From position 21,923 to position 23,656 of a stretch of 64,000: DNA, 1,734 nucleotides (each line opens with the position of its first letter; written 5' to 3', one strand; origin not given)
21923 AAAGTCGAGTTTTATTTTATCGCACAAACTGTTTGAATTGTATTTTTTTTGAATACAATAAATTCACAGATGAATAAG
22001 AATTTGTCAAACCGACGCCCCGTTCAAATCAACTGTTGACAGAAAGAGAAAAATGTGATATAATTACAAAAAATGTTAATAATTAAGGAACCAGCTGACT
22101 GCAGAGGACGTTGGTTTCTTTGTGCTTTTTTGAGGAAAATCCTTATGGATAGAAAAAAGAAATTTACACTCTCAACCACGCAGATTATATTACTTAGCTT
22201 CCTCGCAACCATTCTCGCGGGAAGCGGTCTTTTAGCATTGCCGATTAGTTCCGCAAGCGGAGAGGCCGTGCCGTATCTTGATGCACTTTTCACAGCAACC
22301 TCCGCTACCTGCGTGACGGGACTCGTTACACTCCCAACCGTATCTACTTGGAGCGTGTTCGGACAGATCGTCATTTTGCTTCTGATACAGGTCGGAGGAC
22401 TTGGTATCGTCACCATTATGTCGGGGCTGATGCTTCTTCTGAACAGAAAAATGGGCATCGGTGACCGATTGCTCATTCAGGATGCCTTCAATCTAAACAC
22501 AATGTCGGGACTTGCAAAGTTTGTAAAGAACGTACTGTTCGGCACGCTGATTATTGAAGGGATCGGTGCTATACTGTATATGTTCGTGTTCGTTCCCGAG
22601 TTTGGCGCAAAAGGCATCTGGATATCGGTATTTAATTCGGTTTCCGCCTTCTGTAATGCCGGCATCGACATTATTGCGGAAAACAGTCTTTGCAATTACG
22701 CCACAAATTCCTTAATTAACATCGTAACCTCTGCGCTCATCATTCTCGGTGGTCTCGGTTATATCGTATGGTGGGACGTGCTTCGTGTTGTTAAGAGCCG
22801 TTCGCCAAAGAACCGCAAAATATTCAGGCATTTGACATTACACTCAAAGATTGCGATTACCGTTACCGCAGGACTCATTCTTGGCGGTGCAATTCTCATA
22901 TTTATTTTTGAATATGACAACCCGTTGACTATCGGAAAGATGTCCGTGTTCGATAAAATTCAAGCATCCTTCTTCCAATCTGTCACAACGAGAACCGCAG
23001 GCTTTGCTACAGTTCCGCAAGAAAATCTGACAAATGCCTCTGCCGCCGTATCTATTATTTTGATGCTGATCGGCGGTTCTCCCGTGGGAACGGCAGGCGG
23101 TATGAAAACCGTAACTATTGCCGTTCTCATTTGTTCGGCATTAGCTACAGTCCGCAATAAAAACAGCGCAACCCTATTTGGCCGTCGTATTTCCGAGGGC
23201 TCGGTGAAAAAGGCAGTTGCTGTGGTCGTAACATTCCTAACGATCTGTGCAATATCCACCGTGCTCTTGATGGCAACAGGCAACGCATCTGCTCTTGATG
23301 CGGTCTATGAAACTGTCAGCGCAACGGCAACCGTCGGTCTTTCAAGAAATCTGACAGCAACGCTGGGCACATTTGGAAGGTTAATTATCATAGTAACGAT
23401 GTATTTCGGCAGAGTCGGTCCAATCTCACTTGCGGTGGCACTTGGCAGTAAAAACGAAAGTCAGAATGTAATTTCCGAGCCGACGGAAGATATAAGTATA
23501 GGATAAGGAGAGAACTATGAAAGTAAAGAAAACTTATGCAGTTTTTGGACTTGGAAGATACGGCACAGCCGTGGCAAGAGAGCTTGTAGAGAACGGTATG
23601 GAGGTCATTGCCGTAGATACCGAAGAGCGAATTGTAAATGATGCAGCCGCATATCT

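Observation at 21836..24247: ktrBA K+ uptake cassette bracketed by a duplicated 3' end of the GH13 gene, with non-native-looking codon usage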

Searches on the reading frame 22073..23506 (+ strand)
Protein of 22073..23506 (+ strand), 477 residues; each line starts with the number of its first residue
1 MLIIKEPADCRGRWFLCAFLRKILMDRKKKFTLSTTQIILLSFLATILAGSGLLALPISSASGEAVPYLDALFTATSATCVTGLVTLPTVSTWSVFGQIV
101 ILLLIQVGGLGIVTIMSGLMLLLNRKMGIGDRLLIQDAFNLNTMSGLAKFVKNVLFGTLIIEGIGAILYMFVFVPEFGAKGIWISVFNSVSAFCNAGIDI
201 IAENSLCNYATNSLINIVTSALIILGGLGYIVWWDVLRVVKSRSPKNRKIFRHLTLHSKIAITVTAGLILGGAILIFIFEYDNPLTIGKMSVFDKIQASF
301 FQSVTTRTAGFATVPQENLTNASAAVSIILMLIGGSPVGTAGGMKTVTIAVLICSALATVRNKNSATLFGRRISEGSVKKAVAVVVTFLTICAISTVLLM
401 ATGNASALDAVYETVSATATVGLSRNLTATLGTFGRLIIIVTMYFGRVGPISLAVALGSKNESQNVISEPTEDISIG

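Call 6: search_protein_families(library=pfam, proteins=[window:22073-23506:+])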
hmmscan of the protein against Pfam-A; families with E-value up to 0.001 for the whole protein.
window:22073-23506:+ (477 aa): 1 family
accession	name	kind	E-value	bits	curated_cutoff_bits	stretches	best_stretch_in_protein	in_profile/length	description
PF02386.22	TrkH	-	9.6e-48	163.3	27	1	44-464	44-497/502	Cation transport protein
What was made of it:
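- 22145..23506 (+): ktrB, the TrkH-family K+-translocating membrane subunit (453 aa). Pfam TrkH 9.6e-48 (call 6).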

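Call 18: find_homologous_proteins(query=window:22145-23503:+)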
Query window:22145-23503:+ (453 aa): 8000 proteins with E <= 0.001 among 8000 candidates; the best 120 are listed.
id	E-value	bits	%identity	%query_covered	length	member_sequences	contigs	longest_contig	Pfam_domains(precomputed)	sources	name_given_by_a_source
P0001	2.9e-258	875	93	100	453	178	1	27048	PF02386.23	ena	-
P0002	1.7e-257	872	93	100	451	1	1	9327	PF02386.23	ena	-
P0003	4.9e-256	867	91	100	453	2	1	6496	PF02386.23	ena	-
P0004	1.1e-255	866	91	100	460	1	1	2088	PF02386.23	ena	-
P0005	2.1e-255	865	91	100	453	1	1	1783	PF02386.23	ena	-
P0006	3.5e-255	864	92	100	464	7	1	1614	PF02386.23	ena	-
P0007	1.1e-254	863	91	100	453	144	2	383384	PF02386.23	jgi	-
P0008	1.3e-254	863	91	100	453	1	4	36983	PF02386.23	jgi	-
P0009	1.3e-254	863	91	100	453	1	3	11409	PF02386.23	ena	-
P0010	1.6e-254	862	91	100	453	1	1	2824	PF02386.23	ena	-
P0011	1.6e-254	862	91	100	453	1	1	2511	PF02386.23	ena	-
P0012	1.8e-254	862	91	100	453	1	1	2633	PF02386.23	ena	-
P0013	3.2e-254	861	91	100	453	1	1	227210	PF02386.23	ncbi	-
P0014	4.0e-254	861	91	100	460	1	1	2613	PF02386.23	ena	-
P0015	4.2e-254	861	90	100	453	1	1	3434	PF02386.23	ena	-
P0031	1.6e-253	859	91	100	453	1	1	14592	PF02386.23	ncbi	-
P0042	3.3e-253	858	91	100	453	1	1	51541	PF02386.23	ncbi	-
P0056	6.8e-253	857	91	100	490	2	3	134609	PF02386.23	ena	-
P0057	7.9e-253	857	89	100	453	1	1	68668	PF02386.23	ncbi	-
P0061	1.1e-252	856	89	100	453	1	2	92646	PF02386.23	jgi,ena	jgi:trk system potassium uptake protein TrkH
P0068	1.4e-252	856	91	100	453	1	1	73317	PF02386.23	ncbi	-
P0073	1.6e-252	856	90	100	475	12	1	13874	PF02386.23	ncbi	-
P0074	1.7e-252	856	90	100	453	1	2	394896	PF02386.23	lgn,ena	-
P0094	3.2e-252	855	89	100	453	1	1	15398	PF02386.23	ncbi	-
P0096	3.3e-252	855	90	100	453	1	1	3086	PF02386.23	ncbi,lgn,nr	ncbi:MAG: TrkH family potassium uptake protein [Oscillospiraceae bacterium]|nr:TrkH family potassium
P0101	4.3e-252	854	91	100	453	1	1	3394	PF02386.23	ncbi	-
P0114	6.7e-252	854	90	100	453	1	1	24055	PF02386.23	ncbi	-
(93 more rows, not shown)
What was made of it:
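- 22145..23506 (+): Homologs are named KtrB/TrkH (call 18).
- KtrB has more than 120 clusters at 89-93% identity (call 18).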

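Call 19: find_encoding_contigs(protein=P0013, flank=8000, max_places=3)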
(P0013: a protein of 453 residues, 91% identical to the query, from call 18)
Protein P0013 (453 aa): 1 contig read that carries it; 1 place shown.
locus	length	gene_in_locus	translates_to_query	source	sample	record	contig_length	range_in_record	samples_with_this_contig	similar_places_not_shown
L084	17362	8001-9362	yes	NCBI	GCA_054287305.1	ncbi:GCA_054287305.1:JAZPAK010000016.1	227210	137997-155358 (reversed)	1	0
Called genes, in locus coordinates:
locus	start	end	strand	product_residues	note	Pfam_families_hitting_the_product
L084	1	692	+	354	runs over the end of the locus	PF00140:Sigma70_r1_2, PF04542:Sigma70_r2, PF04539:Sigma70_r3, PF04545:Sigma70_r4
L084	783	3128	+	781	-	-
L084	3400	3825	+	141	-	PF00572:Ribosomal_L13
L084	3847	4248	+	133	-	PF00380:Ribosomal_S9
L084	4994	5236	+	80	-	PF00583:Acetyltransf_1, PF13508:Acetyltransf_7, PF13673:Acetyltransf_10 (weak)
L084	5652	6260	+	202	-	PF09551:Spore_II_R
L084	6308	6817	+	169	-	PF01613:Flavin_Reduct (weak)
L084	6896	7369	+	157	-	PF01668:SmpB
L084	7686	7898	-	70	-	-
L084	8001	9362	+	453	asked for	PF02386:TrkH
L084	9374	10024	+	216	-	PF02254:TrkA_N, PF02080:TrkA_C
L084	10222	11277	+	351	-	PF07523:Big_3, PF00326:Peptidase_S9 (faint), PF02230:Abhydrolase_2, PF01738:DLH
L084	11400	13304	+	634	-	PF17389:Bac_rhamnosid6H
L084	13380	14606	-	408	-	PF05343:Peptidase_M42 (faint), PF01546:Peptidase_M20, PF07687:M20_dimer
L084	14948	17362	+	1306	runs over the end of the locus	PF04563:RNA_pol_Rpb2_1, PF04561:RNA_pol_Rpb2_2, PF04565:RNA_pol_Rpb2_3, PF10385:RNA_pol_Rpb2_45, PF00562:RNA_pol_Rpb2_6, PF04560:RNA_pol_Rpb2_7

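Call 20: find_encoding_contigs(protein=P0007, flank=8000, max_places=3)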
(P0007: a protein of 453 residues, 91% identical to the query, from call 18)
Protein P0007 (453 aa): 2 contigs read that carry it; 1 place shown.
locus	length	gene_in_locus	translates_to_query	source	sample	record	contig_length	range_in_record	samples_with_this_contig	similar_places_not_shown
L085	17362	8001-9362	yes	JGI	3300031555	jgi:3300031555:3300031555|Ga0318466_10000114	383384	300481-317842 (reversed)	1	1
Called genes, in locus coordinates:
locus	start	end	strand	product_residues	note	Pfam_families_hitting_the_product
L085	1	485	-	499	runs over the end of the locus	PF02874:ATP-synt_ab_N, PF00006:ATP-synt_ab, PF00306:ATP-synt_ab_C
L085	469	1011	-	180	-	PF00213:OSCP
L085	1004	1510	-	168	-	PF00430:ATP-synt_B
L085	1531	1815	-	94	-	PF00137:ATP-synt_C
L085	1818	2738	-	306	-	PF00119:ATP-synt_A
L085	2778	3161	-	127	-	PF03899:ATP-synt_I (weak)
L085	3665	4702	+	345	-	PF02912:Phe_tRNA-synt_N, PF01409:tRNA-synt_2d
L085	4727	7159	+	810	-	PF01588:tRNA_bind, PF03483:B3_4, PF03484:B5, PF17759:tRNA_synthFbeta, PF03147:FDX-ACB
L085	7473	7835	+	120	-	PF00903:Glyoxalase (faint), PF12681:Glyoxalase_2, PF22677:Ble-like_N (weak)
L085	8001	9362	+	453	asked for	PF02386:TrkH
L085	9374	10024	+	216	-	PF02254:TrkA_N, PF02080:TrkA_C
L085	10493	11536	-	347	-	-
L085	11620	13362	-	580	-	PF02690:Na_Pi_cotrans, PF01895:PhoU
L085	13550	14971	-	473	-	PF00149:Metallophos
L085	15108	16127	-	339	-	PF00044:Gp_dh_N, PF02800:Gp_dh_C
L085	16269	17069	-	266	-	PF03808:Glyco_tran_WecG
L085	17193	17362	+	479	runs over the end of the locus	PF00587:tRNA-synt_2b, PF03129:HGTP_anticodon, PF09180:ProRS-C_1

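Call 21: find_encoding_contigs(protein=P0001, flank=8000, max_places=3)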
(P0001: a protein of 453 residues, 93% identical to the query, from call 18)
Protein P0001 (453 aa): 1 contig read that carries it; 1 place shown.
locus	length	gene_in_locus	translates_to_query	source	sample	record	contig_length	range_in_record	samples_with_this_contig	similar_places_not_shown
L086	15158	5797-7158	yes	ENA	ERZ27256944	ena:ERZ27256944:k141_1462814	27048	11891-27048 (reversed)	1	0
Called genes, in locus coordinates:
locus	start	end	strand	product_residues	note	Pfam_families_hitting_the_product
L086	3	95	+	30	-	?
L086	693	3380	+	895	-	PF00690:Cation_ATPase_N, PF00122:E1-E2_ATPase, PF00702:Hydrolase, PF13246:Cation_ATPase, PF00689:Cation_ATPase_C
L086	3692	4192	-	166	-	-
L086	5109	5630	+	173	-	-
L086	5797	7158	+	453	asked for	PF02386:TrkH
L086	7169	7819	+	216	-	PF02254:TrkA_N, PF02826:2-Hacid_dh_C (faint), PF02080:TrkA_C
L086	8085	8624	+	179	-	-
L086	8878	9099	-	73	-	PF01381:HTH_3, PF12844:HTH_19, PF13560:HTH_31 (weak)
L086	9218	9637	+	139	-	-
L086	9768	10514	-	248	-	-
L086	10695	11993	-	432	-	PF00999:Na_H_Exchanger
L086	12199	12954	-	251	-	PF00899:ThiF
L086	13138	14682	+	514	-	PF13541:ChlI, PF00493:MCM (faint), PF00158:Sigma54_activat, PF01078:Mg_chelatase, PF07728:AAA_5, PF13335:Mg_chelatase_C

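Call 25: find_related_loci(query=window:22145-23503:+, collection=metagenome_contigs, flank=6000)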
Query window:22145-23503:+ (453 aa) in metagenome_contigs; peptide patterns used: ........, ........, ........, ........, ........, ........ (x = any residue, [..] = any of these).
462 stretches matched a pattern; 341 encode a relative of the query (tblastn E <= 1e-3); the best 80 are kept; 80 distinct loci.
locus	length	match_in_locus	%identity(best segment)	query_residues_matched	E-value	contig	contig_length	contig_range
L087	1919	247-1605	89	1-453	0e+0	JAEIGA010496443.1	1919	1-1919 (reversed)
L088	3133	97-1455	90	1-453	0e+0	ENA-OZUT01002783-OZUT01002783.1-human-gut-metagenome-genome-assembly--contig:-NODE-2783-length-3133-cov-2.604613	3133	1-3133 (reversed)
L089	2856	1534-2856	90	1-441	0e+0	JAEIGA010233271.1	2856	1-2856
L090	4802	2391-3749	87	1-453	0e+0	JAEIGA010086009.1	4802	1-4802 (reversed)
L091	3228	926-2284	91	1-453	0e+0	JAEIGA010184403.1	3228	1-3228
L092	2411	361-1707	87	5-453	0e+0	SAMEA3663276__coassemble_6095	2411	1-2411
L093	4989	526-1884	81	1-453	0e+0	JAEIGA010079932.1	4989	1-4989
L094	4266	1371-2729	79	1-453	0e+0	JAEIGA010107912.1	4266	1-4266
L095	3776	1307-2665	79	1-453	0e+0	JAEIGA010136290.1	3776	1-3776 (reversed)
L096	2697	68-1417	72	4-453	0e+0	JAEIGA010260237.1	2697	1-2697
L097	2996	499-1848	73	4-453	0e+0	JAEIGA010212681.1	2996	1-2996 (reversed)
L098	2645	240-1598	73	1-453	0e+0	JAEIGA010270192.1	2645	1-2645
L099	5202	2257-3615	76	1-453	0e+0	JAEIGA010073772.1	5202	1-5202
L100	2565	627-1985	69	1-453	0e+0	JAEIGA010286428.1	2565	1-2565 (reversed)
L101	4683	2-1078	89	95-453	0e+0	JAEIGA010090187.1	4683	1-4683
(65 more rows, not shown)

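Call 48: find_encoding_contigs(protein=P0074, flank=6000, max_places=3)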
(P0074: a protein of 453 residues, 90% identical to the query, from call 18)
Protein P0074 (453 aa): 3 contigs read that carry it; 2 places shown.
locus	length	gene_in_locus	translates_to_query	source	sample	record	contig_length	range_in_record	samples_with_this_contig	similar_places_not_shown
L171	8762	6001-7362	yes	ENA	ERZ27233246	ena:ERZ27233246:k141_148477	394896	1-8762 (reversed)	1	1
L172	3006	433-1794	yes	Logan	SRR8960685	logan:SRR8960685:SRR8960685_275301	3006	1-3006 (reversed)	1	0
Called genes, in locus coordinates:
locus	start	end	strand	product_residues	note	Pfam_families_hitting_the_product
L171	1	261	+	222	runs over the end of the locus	PF09560:Spore_YunB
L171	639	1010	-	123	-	PF03862:SpoVAC_SpoVAEB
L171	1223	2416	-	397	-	PF07451:SpoVAD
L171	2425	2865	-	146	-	PF03862:SpoVAC_SpoVAEB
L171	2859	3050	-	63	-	-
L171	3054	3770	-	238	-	PF04542:Sigma70_r2, PF04539:Sigma70_r3, PF08281:Sigma70_r4_2, PF04545:Sigma70_r4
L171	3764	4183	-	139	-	PF13581:HATPase_c_2, PF02518:HATPase_c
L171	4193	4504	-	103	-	PF01740:STAS, PF13466:STAS_2 (weak)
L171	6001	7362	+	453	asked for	PF02386:TrkH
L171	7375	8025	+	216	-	PF02254:TrkA_N, PF02826:2-Hacid_dh_C (faint), PF02080:TrkA_C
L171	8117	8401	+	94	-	-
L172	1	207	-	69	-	?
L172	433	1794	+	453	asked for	PF02386:TrkH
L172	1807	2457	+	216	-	PF02254:TrkA_N, PF02826:2-Hacid_dh_C (faint), PF02080:TrkA_C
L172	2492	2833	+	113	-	-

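Call 49: find_encoding_contigs(protein=P0056, flank=6000, max_places=3)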
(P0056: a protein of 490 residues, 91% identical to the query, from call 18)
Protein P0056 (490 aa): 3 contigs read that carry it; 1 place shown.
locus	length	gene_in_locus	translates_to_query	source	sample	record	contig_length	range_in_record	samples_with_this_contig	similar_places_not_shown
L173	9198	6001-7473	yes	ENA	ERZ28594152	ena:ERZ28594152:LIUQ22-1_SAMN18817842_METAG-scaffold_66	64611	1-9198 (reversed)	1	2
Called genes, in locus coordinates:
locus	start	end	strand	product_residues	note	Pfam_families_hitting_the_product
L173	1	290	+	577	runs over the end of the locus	PF00587:tRNA-synt_2b, PF04073:tRNA_edit, PF03129:HGTP_anticodon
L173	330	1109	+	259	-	PF04072:LCM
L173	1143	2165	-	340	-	-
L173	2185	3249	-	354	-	-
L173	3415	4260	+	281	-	PF07883:Cupin_2 (weak), PF00165:HTH_AraC, PF12833:HTH_18, PF00165:HTH_AraC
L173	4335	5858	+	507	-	PF01925:TauE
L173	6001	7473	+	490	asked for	PF02386:TrkH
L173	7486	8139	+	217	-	PF02254:TrkA_N, PF02080:TrkA_C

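Call 50: find_encoding_contigs(protein=P0061, flank=6000, max_places=3)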
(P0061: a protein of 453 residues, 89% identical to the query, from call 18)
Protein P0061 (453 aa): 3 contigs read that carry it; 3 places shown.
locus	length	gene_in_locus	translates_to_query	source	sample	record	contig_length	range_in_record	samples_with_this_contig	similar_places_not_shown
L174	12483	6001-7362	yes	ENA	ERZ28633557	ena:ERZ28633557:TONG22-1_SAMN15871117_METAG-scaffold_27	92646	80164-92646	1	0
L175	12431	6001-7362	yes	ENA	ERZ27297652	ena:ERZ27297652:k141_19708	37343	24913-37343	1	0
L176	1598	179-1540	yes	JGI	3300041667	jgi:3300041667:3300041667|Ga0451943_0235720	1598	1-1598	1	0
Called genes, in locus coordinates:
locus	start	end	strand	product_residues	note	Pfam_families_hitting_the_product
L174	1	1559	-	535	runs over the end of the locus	-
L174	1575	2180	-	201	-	PF00574:CLP_protease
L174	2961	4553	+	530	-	PF00654:Voltage_CLC, PF02080:TrkA_C (weak)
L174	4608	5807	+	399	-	PF07690:MFS_1, PF13347:MFS_2 (weak), PF07690:MFS_1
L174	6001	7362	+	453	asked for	PF02386:TrkH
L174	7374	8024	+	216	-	PF02254:TrkA_N, PF02080:TrkA_C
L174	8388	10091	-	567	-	PF00485:PRK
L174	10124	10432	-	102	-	-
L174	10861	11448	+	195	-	PF12822:ECF_trnsprt, PF09515:Thia_YuaJ (weak)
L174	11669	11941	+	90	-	PF01022:HTH_5, PF12840:HTH_20, PF24034:DUF7343 (weak)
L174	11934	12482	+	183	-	?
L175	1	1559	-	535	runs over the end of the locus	-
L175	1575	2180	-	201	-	PF00574:CLP_protease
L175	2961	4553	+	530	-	PF00654:Voltage_CLC, PF02080:TrkA_C (weak)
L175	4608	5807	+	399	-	PF07690:MFS_1, PF13347:MFS_2 (weak), PF07690:MFS_1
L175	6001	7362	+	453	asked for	PF02386:TrkH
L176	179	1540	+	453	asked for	PF02386:TrkH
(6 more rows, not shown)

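Call 58: find_related_loci(query=window:22145-23503:+, collection=viral_contigs, flank=6000)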
Query window:22145-23503:+ (453 aa) in viral_contigs; peptide patterns used: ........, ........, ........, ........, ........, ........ (x = any residue, [..] = any of these).
12 stretches matched a pattern; 1 encode a relative of the query (tblastn E <= 1e-3); 1 distinct loci.
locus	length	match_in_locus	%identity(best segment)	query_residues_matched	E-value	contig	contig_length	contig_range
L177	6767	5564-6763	44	1-389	6e-94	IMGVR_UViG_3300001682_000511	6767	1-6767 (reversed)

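Call 59: search_protein_families(library=ncbifam, proteins=[window:22145-23503:+])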
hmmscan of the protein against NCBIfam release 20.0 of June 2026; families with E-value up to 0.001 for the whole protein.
window:22145-23503:+ (453 aa): 2 families
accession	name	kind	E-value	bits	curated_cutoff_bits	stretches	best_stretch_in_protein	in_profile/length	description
TIGR00933.1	2a38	subfamily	1.5e-98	330.4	331.15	1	29-423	1-391/391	TrkH family potassium uptake protein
TIGR00934.2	2a38euk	subfamily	5.6e-14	51.5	441.9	1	154-308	521-689/834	TRK family potassium/sodium uptake transporter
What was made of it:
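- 22145..23506 (+): TIGR00933 scores 330.4 bits against a cut-off of 331.15 (call 59).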

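Call 60: search_protein_families(library=pfam, proteins=[L086:5109-5627:+])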
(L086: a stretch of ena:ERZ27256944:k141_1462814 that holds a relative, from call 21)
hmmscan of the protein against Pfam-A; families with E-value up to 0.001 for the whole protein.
L086:5109-5627:+ (173 aa): 2 families
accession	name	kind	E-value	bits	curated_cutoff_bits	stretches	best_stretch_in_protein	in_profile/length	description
PF13671.12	AAA_33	-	8.1e-05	23.4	27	1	6-91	2-85/143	AAA domain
PF13401.12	AAA_22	-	0.00065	20.5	27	0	5-68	7-58/130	AAA domain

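Call 71: list_cluster_members(proteins=[P0013, P0031, P0042, P0057, P0068, P0094, P0101, P0114, P0073, P0096])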
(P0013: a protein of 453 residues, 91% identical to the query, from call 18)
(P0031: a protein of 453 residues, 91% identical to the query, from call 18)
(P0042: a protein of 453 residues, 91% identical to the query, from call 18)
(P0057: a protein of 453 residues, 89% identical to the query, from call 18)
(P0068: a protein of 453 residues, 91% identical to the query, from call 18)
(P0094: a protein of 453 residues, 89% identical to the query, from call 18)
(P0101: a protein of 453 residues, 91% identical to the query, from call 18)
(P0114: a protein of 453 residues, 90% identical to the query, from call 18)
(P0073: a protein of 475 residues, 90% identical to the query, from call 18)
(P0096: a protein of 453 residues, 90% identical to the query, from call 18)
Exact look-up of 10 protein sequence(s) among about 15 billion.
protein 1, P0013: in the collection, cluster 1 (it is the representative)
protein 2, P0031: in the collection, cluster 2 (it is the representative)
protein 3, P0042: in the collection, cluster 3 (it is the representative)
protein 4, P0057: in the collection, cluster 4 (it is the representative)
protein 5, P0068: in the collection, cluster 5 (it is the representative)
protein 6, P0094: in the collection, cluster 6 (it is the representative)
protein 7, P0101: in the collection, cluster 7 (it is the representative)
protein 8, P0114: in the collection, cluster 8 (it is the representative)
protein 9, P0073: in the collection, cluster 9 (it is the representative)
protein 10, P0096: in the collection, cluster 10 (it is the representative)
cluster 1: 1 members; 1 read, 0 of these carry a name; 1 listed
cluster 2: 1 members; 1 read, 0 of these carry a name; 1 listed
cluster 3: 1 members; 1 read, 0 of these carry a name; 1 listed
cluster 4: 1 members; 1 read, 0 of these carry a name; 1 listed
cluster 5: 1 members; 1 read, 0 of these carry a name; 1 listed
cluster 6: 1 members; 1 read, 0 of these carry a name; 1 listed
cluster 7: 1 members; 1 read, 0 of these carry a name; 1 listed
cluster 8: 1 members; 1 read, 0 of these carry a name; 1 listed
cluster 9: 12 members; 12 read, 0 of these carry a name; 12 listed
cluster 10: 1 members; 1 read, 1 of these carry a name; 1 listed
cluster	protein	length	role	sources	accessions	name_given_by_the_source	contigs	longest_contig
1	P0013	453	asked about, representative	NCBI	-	-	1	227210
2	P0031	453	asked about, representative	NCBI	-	-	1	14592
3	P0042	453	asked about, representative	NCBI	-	-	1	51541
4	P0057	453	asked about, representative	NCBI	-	-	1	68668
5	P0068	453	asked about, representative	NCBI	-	-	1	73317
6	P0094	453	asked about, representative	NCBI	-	-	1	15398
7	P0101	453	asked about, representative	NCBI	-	-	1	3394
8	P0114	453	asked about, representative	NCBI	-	-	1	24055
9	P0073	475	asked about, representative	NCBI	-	-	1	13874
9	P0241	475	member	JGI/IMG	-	-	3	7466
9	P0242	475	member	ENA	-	-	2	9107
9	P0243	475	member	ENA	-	-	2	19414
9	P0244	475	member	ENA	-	-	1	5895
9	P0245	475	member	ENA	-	-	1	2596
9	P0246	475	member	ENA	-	-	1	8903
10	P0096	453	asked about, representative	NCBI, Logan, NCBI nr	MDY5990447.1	MAG: TrkH family potassium uptake protein [Oscillospiraceae bacterium] | TrkH family potassium uptake protein [Oscillospiraceae bacterium]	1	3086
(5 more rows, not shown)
